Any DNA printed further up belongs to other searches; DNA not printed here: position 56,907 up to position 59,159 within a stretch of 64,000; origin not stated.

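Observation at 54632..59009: Tandem pair of secreted HAF-like repeat proteins followed by a large secreted protein of unknown family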

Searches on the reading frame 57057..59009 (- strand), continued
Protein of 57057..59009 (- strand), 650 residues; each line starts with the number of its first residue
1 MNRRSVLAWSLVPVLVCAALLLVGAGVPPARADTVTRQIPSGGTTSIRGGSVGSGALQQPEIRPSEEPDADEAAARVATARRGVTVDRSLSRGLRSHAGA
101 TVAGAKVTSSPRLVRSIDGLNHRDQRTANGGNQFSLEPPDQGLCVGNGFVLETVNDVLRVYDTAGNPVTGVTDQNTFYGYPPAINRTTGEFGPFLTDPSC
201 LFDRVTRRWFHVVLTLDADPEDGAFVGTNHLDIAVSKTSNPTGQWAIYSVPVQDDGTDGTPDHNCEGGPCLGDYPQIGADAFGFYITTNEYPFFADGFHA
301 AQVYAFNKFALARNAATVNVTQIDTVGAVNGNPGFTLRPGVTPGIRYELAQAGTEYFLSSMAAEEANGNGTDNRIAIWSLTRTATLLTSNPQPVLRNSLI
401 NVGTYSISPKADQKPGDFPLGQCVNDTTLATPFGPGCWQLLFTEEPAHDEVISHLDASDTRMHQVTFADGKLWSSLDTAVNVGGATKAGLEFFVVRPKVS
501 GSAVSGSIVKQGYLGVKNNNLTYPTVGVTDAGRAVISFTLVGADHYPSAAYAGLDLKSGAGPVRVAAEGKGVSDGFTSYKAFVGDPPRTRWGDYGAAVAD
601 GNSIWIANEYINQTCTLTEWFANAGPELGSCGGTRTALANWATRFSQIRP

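Call 47: fold_search(model_id=the predicted structure, library=pdb)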
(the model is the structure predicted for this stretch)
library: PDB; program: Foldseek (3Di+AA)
matches with E <= 10: 790; with E <= 0.001: 98
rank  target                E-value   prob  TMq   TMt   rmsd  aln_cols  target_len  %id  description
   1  7bys_A                1.6e-05  0.96  0.20  0.27  18.6       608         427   11  Crystal structure of exo-beta-1,3-galactanase from Phanerochaete chrysosporium Pc1,3Gal43A apo form (released 2020-11-04)
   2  6ife_A                1.8e-05  0.98  0.20  0.23  22.5       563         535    9  A Glycoside Hydrolase Family 43 beta-Xylosidase (released 2019-03-13)
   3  2ya4_B                1.9e-05  1.00  0.29  0.37  15.3       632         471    9  Crystal structure of Streptococcus pneumoniae NanA (TIGR4) (released 2011-04-27)
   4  8y6p                  2.0e-05  0.54  0.11  0.06  29.9       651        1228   10  Structure of the auto-inhibited Dark monomer (released 2024-04-10)
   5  3vsf_A                2.8e-05  0.99  0.25  0.33  21.4       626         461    9  Crystal structure of 1,3Gal43A, an exo-beta-1,3-Galactanase from Clostridium thermocellum (released 2012-12-05)
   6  5hx0_B                3.4e-05  1.00  0.29  0.45  14.1       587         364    9  Crystal structure of unknown function protein Dfer_1899 fromDyadobacter fermentans DSM 18053 (released 2016-02-17)
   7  3vsf_C                3.4e-05  0.99  0.25  0.31  21.3       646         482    9  Crystal structure of 1,3Gal43A, an exo-beta-1,3-Galactanase from Clostridium thermocellum (released 2012-12-05)
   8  8feb                  4.0e-05  1.00  0.30  0.37  14.3       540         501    9  Crystal Structure of Porphyromonas gingivalis Sialidase (PG_0352) (released 2023-10-04)
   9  3h71_A                4.0e-05  1.00  0.31  0.39  14.5       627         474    9  Crystal structure of Streptococcus pneumoniae D39 neuraminidase A precursor (NanA) (released 2009-05-12)
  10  5zqs_B                4.0e-05  0.77  0.15  0.17  19.9       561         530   11  Crystal structure of beta-xylosidase mutant (E186Q/F503Y) from Bacillus pumilus (released 2018-05-30)
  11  5flw_A                4.7e-05  1.00  0.23  0.41  15.0       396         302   10  Crystal structure of putative exo-beta-1,3-galactanase from Bifidobacterium bifidum s17 (released 2015-12-23)
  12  10qi                  4.9e-05  1.00  0.31  0.39  13.7       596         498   10  Crystal Structure of Treponema denticola Sialidase (TDE_0471) D165A mutant bound to 3'-sialyllactose (only Neu5Ac visibl (released 2026-02-25)
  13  2vvz_A                4.9e-05  1.00  0.31  0.40  14.9       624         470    9  Structure of the catalytic domain of Streptococcus pneumoniae sialidase NanA (released 2008-06-24)
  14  9n6z_LQ               4.9e-05  0.93  0.21  0.17  24.3       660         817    7  SSU processome maturation and disassembly, State D (released 2025-11-05)
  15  9n6v_LQ               5.8e-05  0.90  0.19  0.16  23.5       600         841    7  SSU processome maturation and disassembly, State A (released 2025-11-05)
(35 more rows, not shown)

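Call 60: search_protein_families(library=pfam, proteins=[L077:787-3063:+, L055:10028-11086:+, L030:10084-10782:-, L086:9557-10150:+], max_evalue=0.01)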
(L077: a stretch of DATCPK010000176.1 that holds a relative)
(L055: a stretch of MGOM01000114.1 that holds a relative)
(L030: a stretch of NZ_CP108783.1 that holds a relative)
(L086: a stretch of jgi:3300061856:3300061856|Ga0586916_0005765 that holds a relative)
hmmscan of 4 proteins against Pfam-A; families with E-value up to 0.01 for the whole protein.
L077:787-3063:+ (758 aa): 1 family
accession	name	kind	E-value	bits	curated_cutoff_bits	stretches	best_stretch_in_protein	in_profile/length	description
PF13088.12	BNR_2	-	4.9e-06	26.5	31.4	0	327-414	184-255/277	BNR repeat-like domain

L055:10028-11086:+ (352 aa): 1 family
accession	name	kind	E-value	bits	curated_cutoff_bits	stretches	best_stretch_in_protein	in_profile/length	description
PF13620.12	CarboxypepD_reg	-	3.8e-07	30.8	32.3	1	282-345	16-81/82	Carboxypeptidase regulatory-like domain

L030:10084-10782:- (232 aa): 1 family
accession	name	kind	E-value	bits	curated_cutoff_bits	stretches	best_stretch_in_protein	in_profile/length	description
PF01638.23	HxlR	-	2.8e-14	53.1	20.8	1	18-102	3-88/91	HxlR-like helix-turn-helix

L086:9557-10150:+ (197 aa): 6 families
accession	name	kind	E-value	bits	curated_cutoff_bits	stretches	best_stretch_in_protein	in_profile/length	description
PF00578.27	AhpC-TSA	-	1.8e-15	57.4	26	1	63-176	3-123/124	AhpC/TSA family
PF08534.16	Redoxin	-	1.6e-11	44.7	26.6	1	63-183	4-137/148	Redoxin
PF13905.12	Thioredoxin_8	-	3.3e-09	37.4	27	1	86-174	2-94/94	Thioredoxin-like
PF00085.26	Thioredoxin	-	1.4e-06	28.7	23.5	1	85-128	18-61/103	Thioredoxin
PF13728.12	TraF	-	0.0044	17.3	23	0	83-128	127-172/224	F plasmid transfer operon protein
PF13098.12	Thioredoxin_2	-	0.0059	17.4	27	0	84-191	4-104/104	Thioredoxin-like domain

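Call 61: search_solved_structures(query=A1, max_evalue=10)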
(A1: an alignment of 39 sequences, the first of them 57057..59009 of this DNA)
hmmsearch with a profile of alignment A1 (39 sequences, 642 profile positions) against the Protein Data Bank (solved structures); distinct sequences matched with E-value up to 10: 3.
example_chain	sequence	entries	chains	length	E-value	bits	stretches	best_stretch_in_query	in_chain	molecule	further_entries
4pft_A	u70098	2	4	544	0.73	11.6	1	274-319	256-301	ABC transporter substrate-binding protein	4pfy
1vr5_A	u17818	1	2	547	0.74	11.5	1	274-319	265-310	oligopeptide ABC transporter, periplasmic oligopeptide-binding protein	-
3jb5_A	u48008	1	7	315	1.1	11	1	535-587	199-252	major capsid protein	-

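Call 68: search_protein_families(library=pfam, proteins=[P0254, P0274, P0370, P0374, P0252, P0335, P0323, P0298, P0248, P0245], max_evalue=0.01)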
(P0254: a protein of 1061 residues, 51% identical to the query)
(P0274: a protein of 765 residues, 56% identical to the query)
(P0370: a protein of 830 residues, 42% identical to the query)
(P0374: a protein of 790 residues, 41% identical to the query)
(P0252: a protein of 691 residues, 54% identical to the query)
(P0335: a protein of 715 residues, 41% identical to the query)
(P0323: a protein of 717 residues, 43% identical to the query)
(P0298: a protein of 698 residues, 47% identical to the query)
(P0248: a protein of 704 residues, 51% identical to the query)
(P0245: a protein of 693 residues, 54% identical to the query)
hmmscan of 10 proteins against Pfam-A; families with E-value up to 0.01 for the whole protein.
P0254 (1061 aa): 0 families

P0274 (765 aa): 0 families

P0370 (830 aa): 0 families

P0374 (790 aa): 0 families

P0252 (691 aa): 0 families

P0335 (715 aa): 0 families

P0323 (717 aa): 0 families

P0298 (698 aa): 0 families

P0248 (704 aa): 0 families

P0245 (693 aa): 0 families

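Call 70: search_protein_families(library=padloc, proteins=[window:57057-59009:-], max_evalue=0.01)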
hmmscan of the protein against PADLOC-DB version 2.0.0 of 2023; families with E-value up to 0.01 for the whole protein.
window:57057-59009:- (650 aa): 0 families
